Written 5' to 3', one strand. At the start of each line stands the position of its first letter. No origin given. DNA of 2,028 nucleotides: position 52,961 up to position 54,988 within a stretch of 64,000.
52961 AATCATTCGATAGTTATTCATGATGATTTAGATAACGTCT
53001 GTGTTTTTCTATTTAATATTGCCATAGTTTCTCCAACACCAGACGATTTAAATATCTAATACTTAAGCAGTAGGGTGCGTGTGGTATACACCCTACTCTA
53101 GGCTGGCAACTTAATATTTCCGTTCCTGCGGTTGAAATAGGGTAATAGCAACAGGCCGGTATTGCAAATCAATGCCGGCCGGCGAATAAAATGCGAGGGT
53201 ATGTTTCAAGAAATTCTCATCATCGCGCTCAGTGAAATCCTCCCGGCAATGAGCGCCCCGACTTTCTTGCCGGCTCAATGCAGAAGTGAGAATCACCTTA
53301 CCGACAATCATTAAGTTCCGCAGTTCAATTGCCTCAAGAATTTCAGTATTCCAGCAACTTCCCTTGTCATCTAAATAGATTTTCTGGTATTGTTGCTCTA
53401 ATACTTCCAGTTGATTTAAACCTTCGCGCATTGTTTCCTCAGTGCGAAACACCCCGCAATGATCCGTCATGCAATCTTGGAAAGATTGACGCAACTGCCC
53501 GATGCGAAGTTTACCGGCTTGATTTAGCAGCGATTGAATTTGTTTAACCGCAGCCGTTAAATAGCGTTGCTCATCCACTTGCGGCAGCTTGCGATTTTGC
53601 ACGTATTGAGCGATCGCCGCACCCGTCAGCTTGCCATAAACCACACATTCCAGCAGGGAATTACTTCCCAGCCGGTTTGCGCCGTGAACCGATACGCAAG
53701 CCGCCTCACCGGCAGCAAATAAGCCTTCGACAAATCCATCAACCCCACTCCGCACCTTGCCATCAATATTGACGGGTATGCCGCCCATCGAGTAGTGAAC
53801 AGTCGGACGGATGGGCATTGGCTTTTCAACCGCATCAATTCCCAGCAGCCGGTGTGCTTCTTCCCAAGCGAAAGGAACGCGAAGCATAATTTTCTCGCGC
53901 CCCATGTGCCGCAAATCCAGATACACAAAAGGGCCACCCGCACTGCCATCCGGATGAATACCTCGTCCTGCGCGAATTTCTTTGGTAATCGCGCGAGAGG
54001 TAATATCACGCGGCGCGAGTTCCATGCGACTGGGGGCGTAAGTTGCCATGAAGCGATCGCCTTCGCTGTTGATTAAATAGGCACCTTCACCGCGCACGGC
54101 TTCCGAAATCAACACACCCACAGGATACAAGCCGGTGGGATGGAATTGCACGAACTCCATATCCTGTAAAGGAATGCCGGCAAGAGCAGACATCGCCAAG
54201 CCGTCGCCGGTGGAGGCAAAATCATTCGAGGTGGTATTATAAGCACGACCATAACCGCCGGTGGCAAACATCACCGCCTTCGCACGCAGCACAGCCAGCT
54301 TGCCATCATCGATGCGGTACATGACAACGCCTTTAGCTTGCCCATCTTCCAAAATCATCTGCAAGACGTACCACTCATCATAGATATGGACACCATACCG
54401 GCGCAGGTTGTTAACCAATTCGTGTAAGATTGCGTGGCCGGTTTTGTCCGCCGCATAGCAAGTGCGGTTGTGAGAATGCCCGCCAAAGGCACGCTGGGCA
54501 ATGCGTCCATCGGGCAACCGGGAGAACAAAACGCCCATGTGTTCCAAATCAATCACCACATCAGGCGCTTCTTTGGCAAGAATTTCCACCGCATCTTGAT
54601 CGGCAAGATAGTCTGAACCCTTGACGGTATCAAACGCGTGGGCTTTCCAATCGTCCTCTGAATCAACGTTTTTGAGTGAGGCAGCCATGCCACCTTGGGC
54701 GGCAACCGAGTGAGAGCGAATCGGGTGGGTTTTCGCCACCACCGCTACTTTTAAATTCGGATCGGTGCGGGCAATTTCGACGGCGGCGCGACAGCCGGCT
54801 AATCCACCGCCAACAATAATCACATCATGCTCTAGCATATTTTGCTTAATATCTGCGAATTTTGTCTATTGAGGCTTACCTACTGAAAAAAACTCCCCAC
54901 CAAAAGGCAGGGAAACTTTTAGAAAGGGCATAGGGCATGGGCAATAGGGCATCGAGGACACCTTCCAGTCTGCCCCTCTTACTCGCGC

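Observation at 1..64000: Hyper-abundant palindromic octamer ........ (core RCCGGC), a HIP-like genome signature distinct from canonical HIP1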

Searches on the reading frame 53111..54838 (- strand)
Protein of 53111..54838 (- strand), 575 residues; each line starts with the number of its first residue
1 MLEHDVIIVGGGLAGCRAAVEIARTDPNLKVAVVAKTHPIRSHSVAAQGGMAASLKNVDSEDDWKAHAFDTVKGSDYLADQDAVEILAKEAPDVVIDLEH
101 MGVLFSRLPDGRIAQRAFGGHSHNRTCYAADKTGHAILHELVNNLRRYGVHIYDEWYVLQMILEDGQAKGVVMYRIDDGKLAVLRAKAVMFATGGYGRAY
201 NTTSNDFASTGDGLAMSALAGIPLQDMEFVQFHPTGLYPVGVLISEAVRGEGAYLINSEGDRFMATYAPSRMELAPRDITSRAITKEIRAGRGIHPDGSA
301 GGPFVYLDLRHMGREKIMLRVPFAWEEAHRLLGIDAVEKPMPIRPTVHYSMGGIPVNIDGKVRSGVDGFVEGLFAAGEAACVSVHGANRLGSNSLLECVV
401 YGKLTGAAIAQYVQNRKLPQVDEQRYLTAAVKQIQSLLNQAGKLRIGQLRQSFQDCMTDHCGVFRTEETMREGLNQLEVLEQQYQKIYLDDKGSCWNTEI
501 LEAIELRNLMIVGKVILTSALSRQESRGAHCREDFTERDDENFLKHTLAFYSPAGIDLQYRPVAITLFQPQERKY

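Call 10: search_protein_families(library=pfam, proteins=[window:53111-54838:-])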
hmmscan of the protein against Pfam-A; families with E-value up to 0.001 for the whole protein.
window:53111-54838:- (575 aa): 8 families
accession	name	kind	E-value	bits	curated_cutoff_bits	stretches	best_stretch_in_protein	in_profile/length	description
PF00890.30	FAD_binding_2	-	6.6e-116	388.3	20.4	1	5-395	1-414/414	FAD binding domain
PF02910.25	Succ_DH_flav_C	-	1.3e-46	158.2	20.8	1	450-575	1-130/130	Fumarate reductase flavoprotein C-term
PF01266.30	DAO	-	2.1e-07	31.2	27.9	1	5-198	1-207/353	FAD dependent oxidoreductase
PF03486.20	HI0933_like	-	1.7e-06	28.1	50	0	127-379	101-219/244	HI0933-like protein Rossmann domain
PF01946.23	Thi4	-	4.2e-06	26.6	26.2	1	2-37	16-50/235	Thi4 family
PF07992.20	Pyr_redox_2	-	3.4e-05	23.9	26.1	1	4-87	1-79/291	Pyridine nucleotide-disulphide oxidoreductase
PF01134.28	GIDA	-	0.00011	21.8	22.1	0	5-34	1-28/391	Glucose inhibited division protein A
PF05834.18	Lycopene_cycl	-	0.00023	20.8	23.4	1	5-38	1-35/380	Lycopene cyclase protein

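Call 33: find_homologous_proteins(query=window:53111-54838:-, max_evalue=1e-100)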
Query window:53111-54838:- (575 aa): 8000 proteins with E <= 1e-100 among 8000 candidates; the best 120 are listed.
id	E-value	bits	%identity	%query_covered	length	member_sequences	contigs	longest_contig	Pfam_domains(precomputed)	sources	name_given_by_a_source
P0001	0.0e+0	1216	91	100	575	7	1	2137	PF01266.31,PF00890.31,PF02910.26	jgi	jgi:succinate dehydrogenase / fumarate reductase flavoprotein subunit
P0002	0.0e+0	1210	90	100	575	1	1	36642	PF01266.31,PF00890.31,PF03486.21,PF02910.26,PF01134.29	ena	-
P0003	0.0e+0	1210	91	100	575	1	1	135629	PF01266.31,PF00890.31,PF03486.21,PF02910.26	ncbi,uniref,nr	ncbi:succinate dehydrogenase/fumarate reductase flavoprotein subunit [Ancylothrix sp. C2]|uniref:suc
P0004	0.0e+0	1208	90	100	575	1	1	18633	PF01266.31,PF00890.31,PF03486.21,PF02910.26,PF01134.29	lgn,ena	-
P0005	0.0e+0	1206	90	100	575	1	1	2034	PF01266.31,PF00890.31,PF03486.21,PF02910.26,PF01134.29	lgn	-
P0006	0.0e+0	1204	90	100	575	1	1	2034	PF01266.31,PF00890.31,PF03486.21,PF02910.26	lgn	-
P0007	0.0e+0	1202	90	100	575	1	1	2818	PF01266.31,PF00890.31,PF03486.21,PF02910.26,PF01134.29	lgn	-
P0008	0.0e+0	1200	90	100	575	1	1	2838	PF01266.31,PF00890.31,PF03486.21,PF02910.26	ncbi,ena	-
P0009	0.0e+0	1174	87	100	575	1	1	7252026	PF01946.24,PF01266.31,PF00890.31,PF07992.21,PF03486.21,PF02910.26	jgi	jgi:succinate dehydrogenase / fumarate reductase flavoprotein subunit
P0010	0.0e+0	1171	88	100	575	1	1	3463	PF01266.31,PF00890.31,PF02910.26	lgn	-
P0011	0.0e+0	1163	87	99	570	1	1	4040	PF01266.31,PF00890.31,PF02910.26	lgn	-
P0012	0.0e+0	1158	87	100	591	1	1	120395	PF01946.24,PF01266.31,PF00890.31,PF03486.21,PF02910.26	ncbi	-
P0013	0.0e+0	1152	86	100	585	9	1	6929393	PF01266.31,PF00890.31,PF02910.26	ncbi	-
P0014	0.0e+0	1150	85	100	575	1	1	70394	PF01266.31,PF00890.31,PF03486.21,PF02910.26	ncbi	ncbi:MAG TPA: succinate dehydrogenase/fumarate reductase flavoprotein subunit [Leptolyngbyaceae cyan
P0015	0.0e+0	1148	85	100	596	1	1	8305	PF01266.31,PF00890.31,PF03486.21,PF02910.26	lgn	-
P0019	0.0e+0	1142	84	100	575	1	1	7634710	PF01266.31,PF00890.31,PF02910.26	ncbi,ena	-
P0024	0.0e+0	1135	85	100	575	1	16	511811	PF01266.31,PF00890.31,PF02910.26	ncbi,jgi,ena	-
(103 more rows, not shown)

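Call 34: find_encoding_contigs(protein=P0003, flank=10000, max_places=1)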
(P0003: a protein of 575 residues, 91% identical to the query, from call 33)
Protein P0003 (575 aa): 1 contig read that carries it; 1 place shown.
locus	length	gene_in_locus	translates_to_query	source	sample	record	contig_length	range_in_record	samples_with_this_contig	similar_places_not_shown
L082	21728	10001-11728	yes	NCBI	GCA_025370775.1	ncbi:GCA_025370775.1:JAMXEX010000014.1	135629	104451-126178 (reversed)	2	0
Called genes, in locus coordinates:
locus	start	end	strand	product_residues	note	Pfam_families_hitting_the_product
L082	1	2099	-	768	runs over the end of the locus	PF22085:NorB_cytochrome_c-like, PF00115:COX1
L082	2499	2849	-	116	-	PF07883:Cupin_2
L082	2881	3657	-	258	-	PF01135:PCMT (weak), PF02353:CMAS, PF13489:Methyltransf_23, PF02475:TRM5-TYW2_MTfase, PF08241:Methyltransf_11, PF08242:Methyltransf_12, PF13649:Methyltransf_25, PF13847:Methyltransf_31, +2 more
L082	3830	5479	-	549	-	PF00931:NB-ARC, PF13191:AAA_16 (weak), PF24883:NPHP3_N (faint), PF00004:AAA (faint)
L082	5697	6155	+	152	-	PF05257:CHAP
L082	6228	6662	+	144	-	PF10901:DUF2690 (weak)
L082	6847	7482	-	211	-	PF05685:Uma2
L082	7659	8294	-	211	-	PF05685:Uma2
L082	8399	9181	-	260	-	PF05685:Uma2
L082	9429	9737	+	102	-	-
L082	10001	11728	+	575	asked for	PF00890:FAD_binding_2, PF01266:DAO (weak), PF03486:HI0933_like (faint), PF02910:Succ_DH_flav_C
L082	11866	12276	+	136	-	PF19861:DUF6335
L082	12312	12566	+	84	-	-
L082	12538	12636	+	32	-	PF16124:RecQ_Zn_bind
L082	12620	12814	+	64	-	-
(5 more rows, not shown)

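Call 35: find_encoding_contigs(protein=P0002, flank=10000, max_places=1)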
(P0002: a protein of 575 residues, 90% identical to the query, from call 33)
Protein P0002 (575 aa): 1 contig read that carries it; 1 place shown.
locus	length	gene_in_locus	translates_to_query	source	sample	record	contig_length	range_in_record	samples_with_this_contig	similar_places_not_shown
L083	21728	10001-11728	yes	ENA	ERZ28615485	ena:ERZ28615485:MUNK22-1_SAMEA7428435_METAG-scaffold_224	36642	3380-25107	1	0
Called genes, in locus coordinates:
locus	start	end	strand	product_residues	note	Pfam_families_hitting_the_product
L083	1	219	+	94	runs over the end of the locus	-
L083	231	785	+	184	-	PF05685:Uma2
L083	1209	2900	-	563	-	PF00916:Sulfate_transp, PF01740:STAS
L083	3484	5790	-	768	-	PF22085:NorB_cytochrome_c-like, PF00115:COX1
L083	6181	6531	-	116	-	PF07883:Cupin_2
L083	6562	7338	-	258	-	PF01135:PCMT (weak), PF02353:CMAS, PF13489:Methyltransf_23, PF02475:TRM5-TYW2_MTfase, PF08241:Methyltransf_11, PF08242:Methyltransf_12, PF13649:Methyltransf_25, PF13847:Methyltransf_31, +4 more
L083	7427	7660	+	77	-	-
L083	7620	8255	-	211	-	PF05685:Uma2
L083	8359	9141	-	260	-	PF05685:Uma2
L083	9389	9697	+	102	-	-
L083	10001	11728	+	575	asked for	PF00890:FAD_binding_2, PF01134:GIDA (faint), PF01266:DAO (weak), PF03486:HI0933_like (faint), PF02910:Succ_DH_flav_C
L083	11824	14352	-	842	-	PF00989:PAS, PF08448:PAS_4, PF13188:PAS_8 (weak), PF13426:PAS_9 (weak), PF08448:PAS_4, PF00989:PAS, PF08447:PAS_3, PF02518:HATPase_c, +1 more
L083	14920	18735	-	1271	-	PF00989:PAS, PF08448:PAS_4, PF13426:PAS_9, PF00989:PAS, PF01590:GAF, PF13185:GAF_2, PF13426:PAS_9, PF02518:HATPase_c, +7 more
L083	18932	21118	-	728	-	PF08447:PAS_3, PF08448:PAS_4 (weak), PF00989:PAS (weak), PF08448:PAS_4, PF13426:PAS_9 (weak), PF02518:HATPase_c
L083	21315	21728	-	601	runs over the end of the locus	PF00989:PAS, PF08448:PAS_4, PF13426:PAS_9, PF00989:PAS, PF08447:PAS_3, PF08448:PAS_4, PF13426:PAS_9, PF02518:HATPase_c, +3 more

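Call 36: find_encoding_contigs(protein=P0009, flank=10000, max_places=1)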
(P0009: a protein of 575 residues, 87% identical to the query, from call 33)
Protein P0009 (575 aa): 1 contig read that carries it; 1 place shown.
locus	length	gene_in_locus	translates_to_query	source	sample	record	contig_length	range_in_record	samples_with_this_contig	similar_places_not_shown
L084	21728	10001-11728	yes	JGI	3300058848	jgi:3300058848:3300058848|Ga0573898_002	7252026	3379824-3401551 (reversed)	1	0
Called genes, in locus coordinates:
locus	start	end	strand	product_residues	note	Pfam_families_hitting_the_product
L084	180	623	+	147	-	-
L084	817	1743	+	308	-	PF02729:OTCace_N, PF00185:OTCace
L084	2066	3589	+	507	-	-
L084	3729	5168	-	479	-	PF26363:Phospholipase-like (weak), PF00353:HemolysinCabind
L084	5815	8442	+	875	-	PF00654:Voltage_CLC, PF00571:CBS, PF00582:Usp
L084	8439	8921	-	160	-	-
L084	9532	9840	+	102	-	-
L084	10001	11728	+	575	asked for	PF00890:FAD_binding_2, PF01266:DAO (weak), PF01946:Thi4 (faint), PF03486:HI0933_like (faint), PF07992:Pyr_redox_2 (weak), PF02910:Succ_DH_flav_C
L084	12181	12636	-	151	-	PF14159:CAAD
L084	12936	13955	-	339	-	PF00389:2-Hacid_dh, PF02826:2-Hacid_dh_C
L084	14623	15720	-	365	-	PF00512:HisKA, PF02518:HATPase_c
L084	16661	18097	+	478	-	PF02696:SelO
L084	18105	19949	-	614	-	PF00069:Pkinase, PF07714:PK_Tyr_Ser-Thr, PF23381:Beta-prop_IFT122_1st, PF24105:Beta-prop_CAF1B_HIR1, PF24807:WD40_CDC20-Fz, PF25172:Beta-prop_WDR3_2nd, PF25391:WD40_Gbeta, PF00400:WD40, +96 more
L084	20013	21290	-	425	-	-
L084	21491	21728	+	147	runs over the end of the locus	-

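Call 37: find_encoding_contigs(protein=P0012, flank=10000, max_places=1)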
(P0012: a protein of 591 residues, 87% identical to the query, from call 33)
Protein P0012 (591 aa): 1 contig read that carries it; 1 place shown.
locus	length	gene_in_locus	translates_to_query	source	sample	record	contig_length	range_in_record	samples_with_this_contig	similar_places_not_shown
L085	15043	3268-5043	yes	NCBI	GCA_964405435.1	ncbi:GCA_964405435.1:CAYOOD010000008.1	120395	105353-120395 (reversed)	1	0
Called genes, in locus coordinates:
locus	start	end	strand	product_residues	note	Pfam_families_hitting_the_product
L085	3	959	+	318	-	?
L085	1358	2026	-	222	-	PF07719:TPR_2 (weak), PF13371:TPR_9 (weak), PF13432:TPR_16, PF12895:ANAPC3 (weak), PF14559:TPR_19 (weak), PF00515:TPR_1 (weak), PF07719:TPR_2 (weak), PF13424:TPR_12, +8 more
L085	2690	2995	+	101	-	-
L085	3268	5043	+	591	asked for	PF01946:Thi4 (faint), PF00890:FAD_binding_2, PF01266:DAO (weak), PF03486:HI0933_like (faint), PF02910:Succ_DH_flav_C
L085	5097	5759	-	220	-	PF06884:DUF1264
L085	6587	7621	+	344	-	PF23441:SDR (weak), PF00106:adh_short, PF08659:KR, PF13561:adh_short_C2, PF08643:DUF1776 (weak)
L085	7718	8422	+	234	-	PF10604:Polyketide_cyc2, PF03364:Polyketide_cyc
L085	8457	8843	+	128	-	-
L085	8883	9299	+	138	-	-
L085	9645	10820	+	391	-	PF08240:ADH_N, PF00107:ADH_zinc_N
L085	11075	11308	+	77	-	-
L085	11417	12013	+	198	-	PF28549:NDPSase_N (weak), PF00293:NUDIX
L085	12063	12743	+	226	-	PF12146:Hydrolase_4 (faint)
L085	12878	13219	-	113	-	-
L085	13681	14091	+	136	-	-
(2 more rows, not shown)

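Call 38: find_encoding_contigs(protein=P0013, flank=10000, max_places=1)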
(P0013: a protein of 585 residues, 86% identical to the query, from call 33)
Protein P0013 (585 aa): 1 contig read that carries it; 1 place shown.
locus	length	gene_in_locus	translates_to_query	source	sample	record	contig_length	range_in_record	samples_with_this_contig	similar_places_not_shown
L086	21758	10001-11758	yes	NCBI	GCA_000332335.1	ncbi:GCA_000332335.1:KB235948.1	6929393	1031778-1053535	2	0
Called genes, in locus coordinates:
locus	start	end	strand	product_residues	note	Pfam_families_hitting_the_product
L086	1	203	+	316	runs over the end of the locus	PF16734:Pilin_GH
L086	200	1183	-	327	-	PF00174:Oxidored_molyb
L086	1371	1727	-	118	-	PF18478:PIN_10 (weak), PF18480:DUF5615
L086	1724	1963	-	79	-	PF04255:DUF433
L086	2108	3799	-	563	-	PF00931:NB-ARC (weak), PF13191:AAA_16, PF05729:NACHT (faint)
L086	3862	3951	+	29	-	-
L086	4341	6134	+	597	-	PF24251:DUF7453 (faint), PF07589:PEP_exosort_dom (weak)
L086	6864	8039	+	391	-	PF00089:Trypsin, PF13365:Trypsin_2 (weak)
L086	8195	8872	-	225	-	PF00515:TPR_1 (faint), PF07719:TPR_2 (weak), PF13424:TPR_12 (weak), PF13371:TPR_9 (weak), PF13414:TPR_11 (weak), PF13432:TPR_16, PF14559:TPR_19 (weak), PF13424:TPR_12, +6 more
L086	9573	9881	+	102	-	-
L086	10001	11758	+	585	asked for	PF00890:FAD_binding_2, PF01266:DAO (weak), PF02910:Succ_DH_flav_C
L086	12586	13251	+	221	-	PF01169:GDT1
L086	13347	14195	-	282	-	PF23914:TPR_CcmH_CycH (faint), PF25064:ARM_TT21_5th (faint), PF07719:TPR_2 (faint), PF13428:TPR_14 (faint), PF13432:TPR_16 (faint), PF13174:TPR_6 (faint), PF13181:TPR_8 (faint), PF14559:TPR_19 (weak), +2 more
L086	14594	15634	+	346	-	-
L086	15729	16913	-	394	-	PF01837:HcyBio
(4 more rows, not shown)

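Call 39: find_encoding_contigs(protein=P0014, flank=10000, max_places=1)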
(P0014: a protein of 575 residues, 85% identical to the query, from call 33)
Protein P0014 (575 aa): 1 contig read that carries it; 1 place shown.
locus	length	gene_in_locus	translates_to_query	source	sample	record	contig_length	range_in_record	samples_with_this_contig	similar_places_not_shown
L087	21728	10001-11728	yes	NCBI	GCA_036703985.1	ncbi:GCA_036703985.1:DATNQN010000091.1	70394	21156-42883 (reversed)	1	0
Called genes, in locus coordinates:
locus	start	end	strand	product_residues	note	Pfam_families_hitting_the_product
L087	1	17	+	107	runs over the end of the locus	-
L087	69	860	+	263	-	PF02698:DUF218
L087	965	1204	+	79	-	-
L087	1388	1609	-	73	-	PF02941:FeThRed_A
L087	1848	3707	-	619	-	-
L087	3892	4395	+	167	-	PF01957:NfeD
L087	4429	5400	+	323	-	PF01145:Band_7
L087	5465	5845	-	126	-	-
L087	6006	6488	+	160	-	PF00011:HSP20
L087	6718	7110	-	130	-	PF01475:FUR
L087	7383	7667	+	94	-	PF02700:PurS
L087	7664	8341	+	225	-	PF13507:GATase_5, PF01965:DJ-1_PfpI, PF07685:GATase_3 (weak)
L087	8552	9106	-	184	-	PF01590:GAF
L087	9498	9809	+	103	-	-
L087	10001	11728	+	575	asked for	PF00890:FAD_binding_2, PF01266:DAO (weak), PF03486:HI0933_like (faint), PF02910:Succ_DH_flav_C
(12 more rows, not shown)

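Call 40: find_encoding_contigs(protein=P0019, flank=10000, max_places=1)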
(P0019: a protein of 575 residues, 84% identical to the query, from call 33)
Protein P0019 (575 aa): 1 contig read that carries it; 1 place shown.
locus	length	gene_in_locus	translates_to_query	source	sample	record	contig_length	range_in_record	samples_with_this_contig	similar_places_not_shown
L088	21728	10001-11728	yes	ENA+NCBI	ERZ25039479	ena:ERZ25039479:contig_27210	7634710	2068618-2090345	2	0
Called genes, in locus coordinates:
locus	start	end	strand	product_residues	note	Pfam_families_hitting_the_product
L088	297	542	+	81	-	PF03683:UPF0175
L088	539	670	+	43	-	PF11848:DUF3368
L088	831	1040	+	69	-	PF25734:RelB_like_antitoxin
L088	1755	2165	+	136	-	PF14105:DUF4278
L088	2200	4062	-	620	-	PF01139:RtcB, PF14890:Intein_splicing, PF01139:RtcB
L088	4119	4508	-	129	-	PF04828:GFA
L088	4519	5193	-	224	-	PF00702:Hydrolase, PF13419:HAD_2, PF13242:Hydrolase_like (weak)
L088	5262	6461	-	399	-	PF01266:DAO (faint), PF07992:Pyr_redox_2, PF13450:NAD_binding_8 (faint), PF13454:NAD_binding_9 (faint), PF00070:Pyr_redox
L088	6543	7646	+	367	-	-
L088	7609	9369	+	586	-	PF13439:Glyco_transf_4, PF00534:Glycos_transf_1, PF20706:GT4-conflict (weak), PF13692:Glyco_trans_1_4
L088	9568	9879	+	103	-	-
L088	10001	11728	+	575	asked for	PF00890:FAD_binding_2, PF01266:DAO (weak), PF02910:Succ_DH_flav_C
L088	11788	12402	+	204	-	PF05685:Uma2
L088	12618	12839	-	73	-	-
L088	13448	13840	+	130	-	PF01850:PIN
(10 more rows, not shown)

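Call 41: find_encoding_contigs(protein=P0024, flank=10000, max_places=1)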
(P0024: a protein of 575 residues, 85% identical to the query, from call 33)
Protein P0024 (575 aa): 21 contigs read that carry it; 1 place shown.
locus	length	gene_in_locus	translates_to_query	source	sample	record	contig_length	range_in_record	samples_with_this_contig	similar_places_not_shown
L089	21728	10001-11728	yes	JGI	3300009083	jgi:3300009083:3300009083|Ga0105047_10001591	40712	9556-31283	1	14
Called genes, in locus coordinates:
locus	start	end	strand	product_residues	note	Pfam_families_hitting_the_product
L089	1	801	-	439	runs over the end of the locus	PF05673:DUF815, PF00004:AAA (weak)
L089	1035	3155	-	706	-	PF02743:dCache_1, PF22673:MCP-like_PDC_1, PF17201:Cache_3-Cache_2 (weak)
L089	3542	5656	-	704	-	PF02743:dCache_1, PF22673:MCP-like_PDC_1 (faint), PF17201:Cache_3-Cache_2 (weak)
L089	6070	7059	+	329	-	-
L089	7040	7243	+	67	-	-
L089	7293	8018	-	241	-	PF13301:DUF4079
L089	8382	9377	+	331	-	-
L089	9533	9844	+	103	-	-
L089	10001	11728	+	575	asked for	PF00890:FAD_binding_2, PF01266:DAO (weak), PF02910:Succ_DH_flav_C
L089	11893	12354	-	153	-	PF01850:PIN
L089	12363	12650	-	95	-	-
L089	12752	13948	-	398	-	PF18135:Type_ISP_C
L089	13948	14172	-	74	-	PF07927:HicA_toxin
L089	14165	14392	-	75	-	-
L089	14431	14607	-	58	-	PF15919:HicB_lk_antitox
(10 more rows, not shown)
